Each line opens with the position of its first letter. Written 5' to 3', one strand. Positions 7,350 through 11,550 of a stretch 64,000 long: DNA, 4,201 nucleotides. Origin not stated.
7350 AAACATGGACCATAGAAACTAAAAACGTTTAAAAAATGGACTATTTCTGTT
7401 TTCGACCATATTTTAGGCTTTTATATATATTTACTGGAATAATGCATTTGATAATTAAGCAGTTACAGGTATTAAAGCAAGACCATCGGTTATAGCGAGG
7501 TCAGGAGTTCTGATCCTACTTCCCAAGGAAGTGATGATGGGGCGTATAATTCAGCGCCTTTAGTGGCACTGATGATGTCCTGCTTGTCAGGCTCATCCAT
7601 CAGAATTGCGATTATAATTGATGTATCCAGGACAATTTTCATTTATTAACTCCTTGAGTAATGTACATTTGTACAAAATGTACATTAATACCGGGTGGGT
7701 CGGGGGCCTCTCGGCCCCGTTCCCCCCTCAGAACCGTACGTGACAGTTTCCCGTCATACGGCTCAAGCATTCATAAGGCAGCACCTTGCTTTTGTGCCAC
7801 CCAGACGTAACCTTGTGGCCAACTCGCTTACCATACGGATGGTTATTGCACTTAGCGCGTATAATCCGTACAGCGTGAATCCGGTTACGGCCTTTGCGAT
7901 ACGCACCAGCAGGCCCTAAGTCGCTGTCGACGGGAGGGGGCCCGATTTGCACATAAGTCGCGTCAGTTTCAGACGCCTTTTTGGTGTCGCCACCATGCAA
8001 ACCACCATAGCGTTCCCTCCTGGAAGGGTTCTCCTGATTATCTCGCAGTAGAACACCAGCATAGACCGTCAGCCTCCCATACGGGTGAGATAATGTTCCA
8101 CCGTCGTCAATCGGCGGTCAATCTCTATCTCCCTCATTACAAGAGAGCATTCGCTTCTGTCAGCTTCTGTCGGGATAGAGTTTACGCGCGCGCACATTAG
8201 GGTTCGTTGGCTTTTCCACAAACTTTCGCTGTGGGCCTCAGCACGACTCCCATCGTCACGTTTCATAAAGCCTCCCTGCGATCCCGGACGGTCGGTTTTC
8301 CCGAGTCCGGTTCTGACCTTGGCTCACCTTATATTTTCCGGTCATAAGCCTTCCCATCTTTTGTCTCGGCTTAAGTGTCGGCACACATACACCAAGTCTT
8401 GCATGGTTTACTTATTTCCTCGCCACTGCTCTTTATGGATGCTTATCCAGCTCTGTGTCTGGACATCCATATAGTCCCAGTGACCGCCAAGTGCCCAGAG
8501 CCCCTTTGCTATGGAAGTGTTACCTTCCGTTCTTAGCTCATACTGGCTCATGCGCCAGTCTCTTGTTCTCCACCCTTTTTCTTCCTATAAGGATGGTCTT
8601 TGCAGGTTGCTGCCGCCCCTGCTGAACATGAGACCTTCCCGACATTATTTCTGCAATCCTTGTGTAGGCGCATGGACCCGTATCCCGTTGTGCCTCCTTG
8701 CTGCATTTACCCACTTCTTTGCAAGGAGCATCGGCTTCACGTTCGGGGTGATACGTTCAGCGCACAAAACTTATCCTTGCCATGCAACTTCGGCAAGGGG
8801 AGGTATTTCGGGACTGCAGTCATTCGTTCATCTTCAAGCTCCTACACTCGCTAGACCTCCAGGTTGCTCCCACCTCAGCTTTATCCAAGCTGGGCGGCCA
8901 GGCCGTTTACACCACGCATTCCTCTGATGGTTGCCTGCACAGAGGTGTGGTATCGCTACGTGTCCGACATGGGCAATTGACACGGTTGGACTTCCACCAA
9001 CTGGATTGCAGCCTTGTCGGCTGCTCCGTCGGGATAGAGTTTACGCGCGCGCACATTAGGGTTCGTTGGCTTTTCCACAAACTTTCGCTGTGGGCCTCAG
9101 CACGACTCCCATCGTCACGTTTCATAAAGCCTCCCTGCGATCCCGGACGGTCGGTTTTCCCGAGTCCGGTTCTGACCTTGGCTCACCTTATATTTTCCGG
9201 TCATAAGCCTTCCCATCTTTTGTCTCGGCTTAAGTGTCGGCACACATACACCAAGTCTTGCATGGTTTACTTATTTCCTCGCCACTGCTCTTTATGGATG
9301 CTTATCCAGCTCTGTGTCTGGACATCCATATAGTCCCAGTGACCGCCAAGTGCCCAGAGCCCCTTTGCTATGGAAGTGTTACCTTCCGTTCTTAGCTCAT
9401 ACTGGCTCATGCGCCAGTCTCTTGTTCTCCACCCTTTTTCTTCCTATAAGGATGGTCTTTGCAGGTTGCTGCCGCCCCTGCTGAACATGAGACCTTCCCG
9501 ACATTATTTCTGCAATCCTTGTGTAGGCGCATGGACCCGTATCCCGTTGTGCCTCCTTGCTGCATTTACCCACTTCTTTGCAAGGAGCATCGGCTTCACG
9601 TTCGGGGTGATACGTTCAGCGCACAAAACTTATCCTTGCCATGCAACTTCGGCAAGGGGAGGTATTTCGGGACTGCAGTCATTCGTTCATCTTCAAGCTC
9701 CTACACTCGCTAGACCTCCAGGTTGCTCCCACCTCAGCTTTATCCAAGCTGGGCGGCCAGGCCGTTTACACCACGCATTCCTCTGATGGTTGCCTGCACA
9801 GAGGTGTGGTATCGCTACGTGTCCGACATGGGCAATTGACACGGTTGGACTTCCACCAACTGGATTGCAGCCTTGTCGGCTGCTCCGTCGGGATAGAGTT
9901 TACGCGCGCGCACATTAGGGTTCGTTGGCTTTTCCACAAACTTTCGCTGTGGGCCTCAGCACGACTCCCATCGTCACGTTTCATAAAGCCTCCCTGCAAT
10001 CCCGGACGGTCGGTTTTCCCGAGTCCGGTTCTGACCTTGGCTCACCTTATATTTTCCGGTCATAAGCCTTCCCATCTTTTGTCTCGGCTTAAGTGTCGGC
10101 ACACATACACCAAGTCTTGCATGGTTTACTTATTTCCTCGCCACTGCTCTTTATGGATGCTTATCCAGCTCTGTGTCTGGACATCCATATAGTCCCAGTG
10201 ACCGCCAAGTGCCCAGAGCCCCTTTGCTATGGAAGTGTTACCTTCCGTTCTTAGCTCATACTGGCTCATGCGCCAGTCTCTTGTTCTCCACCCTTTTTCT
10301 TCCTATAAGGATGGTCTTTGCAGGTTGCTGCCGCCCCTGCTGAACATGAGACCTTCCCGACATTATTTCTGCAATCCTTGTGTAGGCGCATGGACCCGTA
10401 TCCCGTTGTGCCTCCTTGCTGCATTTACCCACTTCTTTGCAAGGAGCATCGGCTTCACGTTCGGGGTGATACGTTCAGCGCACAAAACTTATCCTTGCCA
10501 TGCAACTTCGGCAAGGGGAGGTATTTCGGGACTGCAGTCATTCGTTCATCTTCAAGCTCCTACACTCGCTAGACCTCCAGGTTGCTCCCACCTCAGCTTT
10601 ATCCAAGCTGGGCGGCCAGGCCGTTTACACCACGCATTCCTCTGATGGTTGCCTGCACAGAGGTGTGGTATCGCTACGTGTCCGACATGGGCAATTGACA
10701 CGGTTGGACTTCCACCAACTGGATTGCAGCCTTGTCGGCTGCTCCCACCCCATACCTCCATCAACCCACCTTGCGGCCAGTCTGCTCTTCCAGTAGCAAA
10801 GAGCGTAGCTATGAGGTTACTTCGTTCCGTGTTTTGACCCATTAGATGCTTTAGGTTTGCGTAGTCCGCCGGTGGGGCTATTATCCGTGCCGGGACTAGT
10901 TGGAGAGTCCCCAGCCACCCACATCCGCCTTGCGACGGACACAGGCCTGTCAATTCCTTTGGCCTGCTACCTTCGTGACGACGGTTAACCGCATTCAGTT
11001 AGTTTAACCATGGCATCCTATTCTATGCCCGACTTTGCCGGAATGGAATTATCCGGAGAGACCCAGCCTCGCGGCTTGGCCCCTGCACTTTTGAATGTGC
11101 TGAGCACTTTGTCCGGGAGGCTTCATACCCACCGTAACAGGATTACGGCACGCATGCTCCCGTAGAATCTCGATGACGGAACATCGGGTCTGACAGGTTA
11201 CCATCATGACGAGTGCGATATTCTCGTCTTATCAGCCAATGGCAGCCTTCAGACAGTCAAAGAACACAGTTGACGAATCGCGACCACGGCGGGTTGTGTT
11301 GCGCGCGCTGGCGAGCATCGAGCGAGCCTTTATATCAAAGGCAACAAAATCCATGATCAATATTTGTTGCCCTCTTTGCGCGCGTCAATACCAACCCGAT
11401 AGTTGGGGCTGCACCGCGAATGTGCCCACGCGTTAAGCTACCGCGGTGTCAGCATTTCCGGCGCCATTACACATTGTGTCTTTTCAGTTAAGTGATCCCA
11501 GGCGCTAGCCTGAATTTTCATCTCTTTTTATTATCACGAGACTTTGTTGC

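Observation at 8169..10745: Exactly triplicated 859-bp unknown element nested inside intron copy 1 (a twintron-like array)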

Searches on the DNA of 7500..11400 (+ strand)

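Call 6: search_rna_families(source=window, start=7500, end=11400, threshold=evalue, max_evalue=10, show_alignments=3)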
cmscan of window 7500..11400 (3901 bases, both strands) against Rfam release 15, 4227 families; matches with E-value up to 10: 13.
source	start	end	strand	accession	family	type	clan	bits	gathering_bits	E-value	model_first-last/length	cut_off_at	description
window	11031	11188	-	RF02012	group-II-D1D4-7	Intron;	CL00102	79.4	34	6.9e-16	1-151/151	no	Group II catalytic intron D1-D4-7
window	7690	7766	-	RF00029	Intron_gpII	Intron;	-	67.3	40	2.7e-12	1-77/77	no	Group II catalytic intron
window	8862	9003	-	RF02003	group-II-D1D4-4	Intron;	CL00102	47.6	49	1.2e-08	1-138/138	no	Group II catalytic intron D1-D4-4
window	9721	9862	-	RF02003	group-II-D1D4-4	Intron;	CL00102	47.6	49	1.2e-08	1-138/138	no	Group II catalytic intron D1-D4-4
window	10580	10721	-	RF02003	group-II-D1D4-4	Intron;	CL00102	47.6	49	1.2e-08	1-138/138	no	Group II catalytic intron D1-D4-4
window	7731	7764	-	RF04357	Plastid-ndhA-ndhB-2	Intron;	CL00155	39.6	53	1.4e-06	4-37/41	no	Plastid-ndhA-ndhB-2 group II-D5 intron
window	7727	7773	-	RF04336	Plastid-petD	Intron;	-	35.1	65.5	7.1e-05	1-47/47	no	Plastid-petD group II-D5 intron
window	7540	7717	+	RF01828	SprD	Gene; sRNA;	-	20.2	100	0.46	1-142/142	no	Small pathogenicity island RNA D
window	8078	8138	+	RF00752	mir-14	Gene; miRNA;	-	17.4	53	4.9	1-63/63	no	mir-14 microRNA precursor family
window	11067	11120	+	RF01660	ceN88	Gene; snRNA; snoRNA; HACA-box;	-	16.5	40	5.1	3-55/140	no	Nematode snoRNA ceN88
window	8236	8265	-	RF01152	sR1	Gene; snRNA; snoRNA; CD-box;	-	12.9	45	5.6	25-57/57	no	Small nucleolar RNA sR1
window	9095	9124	-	RF01152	sR1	Gene; snRNA; snoRNA; CD-box;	-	12.9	45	5.6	25-57/57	no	Small nucleolar RNA sR1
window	9954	9983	-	RF01152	sR1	Gene; snRNA; snoRNA; CD-box;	-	12.9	45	5.6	25-57/57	no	Small nucleolar RNA sR1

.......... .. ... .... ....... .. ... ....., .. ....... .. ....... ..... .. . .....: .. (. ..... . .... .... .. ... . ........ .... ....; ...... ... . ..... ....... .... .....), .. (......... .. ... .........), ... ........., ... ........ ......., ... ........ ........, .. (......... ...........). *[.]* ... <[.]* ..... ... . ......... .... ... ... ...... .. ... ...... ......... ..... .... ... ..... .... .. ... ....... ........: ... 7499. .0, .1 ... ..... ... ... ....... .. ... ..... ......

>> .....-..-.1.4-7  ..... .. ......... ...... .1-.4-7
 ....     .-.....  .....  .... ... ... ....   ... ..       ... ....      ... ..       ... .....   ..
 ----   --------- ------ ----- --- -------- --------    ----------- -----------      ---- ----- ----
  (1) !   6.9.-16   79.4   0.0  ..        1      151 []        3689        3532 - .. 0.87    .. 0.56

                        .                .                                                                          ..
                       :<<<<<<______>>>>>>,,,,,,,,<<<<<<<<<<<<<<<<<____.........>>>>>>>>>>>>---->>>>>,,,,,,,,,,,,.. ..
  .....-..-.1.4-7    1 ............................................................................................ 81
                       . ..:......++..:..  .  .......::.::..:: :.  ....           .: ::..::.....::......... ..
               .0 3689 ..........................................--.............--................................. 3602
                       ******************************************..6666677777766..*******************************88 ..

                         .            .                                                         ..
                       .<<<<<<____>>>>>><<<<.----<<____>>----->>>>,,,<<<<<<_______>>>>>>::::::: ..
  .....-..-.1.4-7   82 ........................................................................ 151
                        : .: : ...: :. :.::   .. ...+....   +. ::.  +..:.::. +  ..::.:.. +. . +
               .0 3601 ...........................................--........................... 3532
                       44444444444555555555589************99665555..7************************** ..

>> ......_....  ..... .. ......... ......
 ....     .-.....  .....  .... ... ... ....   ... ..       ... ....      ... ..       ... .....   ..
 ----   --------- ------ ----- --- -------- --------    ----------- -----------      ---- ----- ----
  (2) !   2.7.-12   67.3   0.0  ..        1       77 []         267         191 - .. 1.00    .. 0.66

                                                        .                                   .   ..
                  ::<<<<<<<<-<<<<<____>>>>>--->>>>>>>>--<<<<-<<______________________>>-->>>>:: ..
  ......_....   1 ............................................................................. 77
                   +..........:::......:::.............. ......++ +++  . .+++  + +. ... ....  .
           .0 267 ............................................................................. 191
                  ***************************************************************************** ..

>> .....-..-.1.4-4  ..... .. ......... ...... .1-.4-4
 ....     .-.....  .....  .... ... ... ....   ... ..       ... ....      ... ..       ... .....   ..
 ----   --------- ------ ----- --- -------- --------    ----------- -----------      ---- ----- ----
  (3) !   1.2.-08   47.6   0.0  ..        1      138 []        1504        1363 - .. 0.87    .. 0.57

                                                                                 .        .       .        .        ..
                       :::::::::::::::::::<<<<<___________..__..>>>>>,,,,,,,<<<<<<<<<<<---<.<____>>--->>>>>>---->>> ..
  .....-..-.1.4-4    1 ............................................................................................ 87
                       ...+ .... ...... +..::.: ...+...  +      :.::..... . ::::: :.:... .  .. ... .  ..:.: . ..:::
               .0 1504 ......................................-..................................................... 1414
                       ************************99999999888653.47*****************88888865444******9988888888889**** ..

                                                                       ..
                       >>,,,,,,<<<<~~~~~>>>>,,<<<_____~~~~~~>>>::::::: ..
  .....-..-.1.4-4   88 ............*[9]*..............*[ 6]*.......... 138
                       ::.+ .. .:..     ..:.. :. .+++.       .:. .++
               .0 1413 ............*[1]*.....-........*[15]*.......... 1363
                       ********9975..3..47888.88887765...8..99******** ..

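Call 28: search_rna_families(sources=[L001, L002, L003, L004, L005, L006, L007, L008, L009, L010, L011, L012, L013, L014, L015, L016], threshold=gathering)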
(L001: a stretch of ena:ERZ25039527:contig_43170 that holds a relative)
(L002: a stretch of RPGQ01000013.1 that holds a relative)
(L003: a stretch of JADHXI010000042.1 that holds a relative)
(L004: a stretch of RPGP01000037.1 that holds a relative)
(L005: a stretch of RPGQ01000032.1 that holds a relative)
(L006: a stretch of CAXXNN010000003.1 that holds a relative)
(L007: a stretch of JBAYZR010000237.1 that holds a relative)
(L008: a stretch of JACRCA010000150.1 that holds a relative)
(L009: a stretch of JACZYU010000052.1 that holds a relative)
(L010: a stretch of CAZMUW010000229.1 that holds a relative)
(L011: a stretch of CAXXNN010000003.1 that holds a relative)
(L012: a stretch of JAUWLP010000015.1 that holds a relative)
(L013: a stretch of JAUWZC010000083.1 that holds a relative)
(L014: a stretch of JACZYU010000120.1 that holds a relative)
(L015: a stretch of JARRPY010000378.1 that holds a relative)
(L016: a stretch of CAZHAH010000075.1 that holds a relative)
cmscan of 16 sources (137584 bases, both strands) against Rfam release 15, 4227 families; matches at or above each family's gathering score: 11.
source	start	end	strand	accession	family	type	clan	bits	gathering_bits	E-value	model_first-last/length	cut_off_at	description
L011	6959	7177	-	RF02005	group-II-D1D4-6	Intron;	CL00102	129.4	49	4.1e-36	1-225/225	no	Group II catalytic intron D1-D4-6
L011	8419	8637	+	RF02005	group-II-D1D4-6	Intron;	CL00102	129.4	49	4.1e-36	1-225/225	no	Group II catalytic intron D1-D4-6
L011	11949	12167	+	RF02005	group-II-D1D4-6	Intron;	CL00102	129.4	49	4.1e-36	1-225/225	no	Group II catalytic intron D1-D4-6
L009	3978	4214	-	RF02005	group-II-D1D4-6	Intron;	CL00102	104.1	49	4.8e-28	1-225/225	no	Group II catalytic intron D1-D4-6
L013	4384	4569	-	RF00013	6S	Gene;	-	79.3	46.4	1.2e-13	1-187/187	no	6S / SsrS RNA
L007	4416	4589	-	RF02003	group-II-D1D4-4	Intron;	CL00102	55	49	4.7e-09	1-138/138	no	Group II catalytic intron D1-D4-4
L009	2242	2376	-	RF02003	group-II-D1D4-4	Intron;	CL00102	52.5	49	2.2e-08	1-138/138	no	Group II catalytic intron D1-D4-4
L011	6302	6470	-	RF02003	group-II-D1D4-4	Intron;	CL00102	50.3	49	8.1e-08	1-138/138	no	Group II catalytic intron D1-D4-4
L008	4006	4127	-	RF02003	group-II-D1D4-4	Intron;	CL00102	50.2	49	8.6e-08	1-138/138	no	Group II catalytic intron D1-D4-4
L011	9084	9160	+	RF00029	Intron_gpII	Intron;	-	45.5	40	2.1e-05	1-77/77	no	Group II catalytic intron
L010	2277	2351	-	RF00029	Intron_gpII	Intron;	-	42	40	0.00016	1-77/77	no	Group II catalytic intron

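Call 69: search_dna_similar(query=window:8169-9027:-, collection=ecoli_genomes, mode=distant, max_evalue=0.001, max_rows=8)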
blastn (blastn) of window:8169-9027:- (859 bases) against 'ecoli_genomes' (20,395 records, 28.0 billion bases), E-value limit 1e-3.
No match.

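Call 70: search_dna_similar(query=window:8169-9027:-, collection=plasmids, mode=distant, max_evalue=0.001, max_rows=12)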
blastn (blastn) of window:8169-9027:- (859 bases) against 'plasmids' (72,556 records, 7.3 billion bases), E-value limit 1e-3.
Records with a match: 3; places in all: 3; records where one place covers at least 80% of the query: 0.
Best place of each record, by identity: 80-90% 1; 60-80% 2.
By first word of the organism name: Mycobacterium 1; Cupriavidus 1; Niallia 1.
By predicted mobility (MOB-suite, as given by PLSDB): non-mobilizable 2; mobilizable 1.
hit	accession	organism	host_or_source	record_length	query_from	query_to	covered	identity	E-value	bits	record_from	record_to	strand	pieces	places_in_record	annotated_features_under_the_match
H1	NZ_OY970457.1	Mycobacterium riyadhense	-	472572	1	771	58%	73.0%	5e-41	268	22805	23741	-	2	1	none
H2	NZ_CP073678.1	Cupriavidus sp. KK10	Isolate,A bacterial consortium from ...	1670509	698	859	19%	76.8%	4e-24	121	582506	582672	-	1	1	none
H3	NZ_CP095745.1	Niallia sp. Man26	Penaeus monodon,whole ...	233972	706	772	8%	86.8%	1e-11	80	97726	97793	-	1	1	none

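Call 71: get_annotated_region(hit=H1, flank=4000)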
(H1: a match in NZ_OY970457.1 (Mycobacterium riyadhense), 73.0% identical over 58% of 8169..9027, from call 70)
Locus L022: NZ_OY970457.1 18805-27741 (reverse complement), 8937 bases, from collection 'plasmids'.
description: Mycobacterium riyadhense strain DSM 45176 isolate human plasmid Mriy_45176_p1
organism: Mycobacterium riyadhense (NCBI taxid 486698)
taxonomy: Bacteria; Actinomycetota; Actinomycetes; Mycobacteriales; Mycobacteriaceae; Mycobacterium; Mycobacterium riyadhense
host: -; source: -; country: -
typing (MOB-suite, as given by PLSDB): non-mobilizable; replicon rep_cluster_1586
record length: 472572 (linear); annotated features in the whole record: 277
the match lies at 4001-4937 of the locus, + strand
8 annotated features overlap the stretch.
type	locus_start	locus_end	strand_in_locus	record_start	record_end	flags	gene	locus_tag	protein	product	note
CDS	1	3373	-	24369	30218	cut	-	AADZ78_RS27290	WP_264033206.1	PE family protein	-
CDS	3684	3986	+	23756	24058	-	-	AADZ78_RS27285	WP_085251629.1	group II intron maturase-specific domain-containing protein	-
CDS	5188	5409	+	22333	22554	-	-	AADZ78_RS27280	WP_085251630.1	AbrB/MazE/SpoVT family DNA-binding domain-containing protein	-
CDS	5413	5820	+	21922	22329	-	-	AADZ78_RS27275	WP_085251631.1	type II toxin-antitoxin system VapC family toxin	-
CDS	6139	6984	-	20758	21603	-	-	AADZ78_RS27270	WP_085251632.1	DUF4436 domain-containing protein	-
CDS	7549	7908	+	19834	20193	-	-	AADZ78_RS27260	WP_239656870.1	hypothetical protein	-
CDS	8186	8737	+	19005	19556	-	-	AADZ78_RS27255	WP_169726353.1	hypothetical protein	-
CDS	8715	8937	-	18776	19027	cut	-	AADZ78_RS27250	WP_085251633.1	hypothetical protein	-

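Call 72: get_annotated_region(hit=H2, flank=4000)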
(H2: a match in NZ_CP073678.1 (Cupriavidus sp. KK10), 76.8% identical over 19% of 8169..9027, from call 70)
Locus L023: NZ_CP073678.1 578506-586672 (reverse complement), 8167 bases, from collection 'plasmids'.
description: Cupriavidus sp. KK10 plasmid p1, complete sequence
organism: Cupriavidus sp. KK10 (NCBI taxid 1478019)
taxonomy: Bacteria; Pseudomonadota; Betaproteobacteria; Burkholderiales; Burkholderiaceae; Cupriavidus; Cupriavidus sp. KK10
host: -; source: Isolate,A bacterial consortium from cattle pasture soil, USA; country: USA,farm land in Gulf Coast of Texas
typing (MOB-suite, as given by PLSDB): non-mobilizable; mating-pair formation MPF_T
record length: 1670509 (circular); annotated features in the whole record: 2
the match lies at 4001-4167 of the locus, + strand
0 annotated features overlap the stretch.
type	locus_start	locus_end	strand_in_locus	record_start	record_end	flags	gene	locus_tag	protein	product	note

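Call 73: get_annotated_region(hit=H3, flank=4000)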
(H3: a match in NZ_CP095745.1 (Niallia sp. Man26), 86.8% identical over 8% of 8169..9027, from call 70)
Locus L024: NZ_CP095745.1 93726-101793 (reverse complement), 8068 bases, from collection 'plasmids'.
description: Niallia sp. Man26 plasmid unnamed1, complete sequence
organism: Niallia sp. Man26 (NCBI taxid 2912824)
taxonomy: Bacteria; Bacillota; Bacilli; Bacillales; Bacillaceae; Niallia; Niallia sp. Man26
host: -; source: Penaeus monodon,whole organism,intestine of black tiger shrimp; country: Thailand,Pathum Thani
typing (MOB-suite, as given by PLSDB): mobilizable; relaxase MOBP
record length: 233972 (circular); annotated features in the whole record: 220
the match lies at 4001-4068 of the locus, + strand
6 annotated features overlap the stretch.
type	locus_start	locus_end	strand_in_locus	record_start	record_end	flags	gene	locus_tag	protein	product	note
CDS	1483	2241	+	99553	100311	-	-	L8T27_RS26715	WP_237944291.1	hypothetical protein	-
CDS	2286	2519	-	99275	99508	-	-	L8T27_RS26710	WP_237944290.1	hypothetical protein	-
CDS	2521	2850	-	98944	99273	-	-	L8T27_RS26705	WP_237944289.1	winged helix-turn-helix domain-containing protein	-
CDS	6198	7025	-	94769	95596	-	-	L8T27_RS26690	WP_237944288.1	STAS domain-containing protein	-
CDS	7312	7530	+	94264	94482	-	-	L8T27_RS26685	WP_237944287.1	hypothetical protein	-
CDS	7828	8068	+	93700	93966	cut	-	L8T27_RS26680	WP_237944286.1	CPCC family cysteine-rich protein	-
